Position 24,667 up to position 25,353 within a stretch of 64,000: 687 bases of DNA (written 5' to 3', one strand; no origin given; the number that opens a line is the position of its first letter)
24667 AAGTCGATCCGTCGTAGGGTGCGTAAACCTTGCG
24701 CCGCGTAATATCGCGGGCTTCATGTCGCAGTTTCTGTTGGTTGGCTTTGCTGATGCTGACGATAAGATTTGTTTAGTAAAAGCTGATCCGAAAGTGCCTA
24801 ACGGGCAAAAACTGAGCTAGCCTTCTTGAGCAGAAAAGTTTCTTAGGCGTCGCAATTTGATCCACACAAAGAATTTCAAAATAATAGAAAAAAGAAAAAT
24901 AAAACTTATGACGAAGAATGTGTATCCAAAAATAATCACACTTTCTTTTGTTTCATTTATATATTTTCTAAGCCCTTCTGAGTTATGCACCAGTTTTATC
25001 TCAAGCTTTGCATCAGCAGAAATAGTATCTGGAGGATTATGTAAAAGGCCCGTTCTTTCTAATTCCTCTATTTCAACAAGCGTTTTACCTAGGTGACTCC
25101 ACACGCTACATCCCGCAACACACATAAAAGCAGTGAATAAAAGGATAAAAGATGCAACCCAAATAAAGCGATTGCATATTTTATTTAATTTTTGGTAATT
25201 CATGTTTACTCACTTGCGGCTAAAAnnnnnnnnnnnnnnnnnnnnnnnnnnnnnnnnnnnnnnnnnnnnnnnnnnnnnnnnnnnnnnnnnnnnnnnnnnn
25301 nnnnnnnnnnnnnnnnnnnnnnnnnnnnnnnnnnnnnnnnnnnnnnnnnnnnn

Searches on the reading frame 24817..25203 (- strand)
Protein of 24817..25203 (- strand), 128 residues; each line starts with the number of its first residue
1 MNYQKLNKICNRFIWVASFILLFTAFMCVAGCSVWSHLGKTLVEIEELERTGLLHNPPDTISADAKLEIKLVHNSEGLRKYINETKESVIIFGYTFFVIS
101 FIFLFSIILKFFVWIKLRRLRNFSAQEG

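Call 8: search_protein_families(library=pfam, proteins=[window:24817-25203:-], max_evalue=0.01)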
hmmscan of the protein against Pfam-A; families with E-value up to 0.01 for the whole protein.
window:24817-25203:- (128 aa): 1 family
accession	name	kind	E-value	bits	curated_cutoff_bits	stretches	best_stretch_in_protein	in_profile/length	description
PF00876.23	Innexin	-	0.00058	19.6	25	1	14-114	89-181/333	Innexin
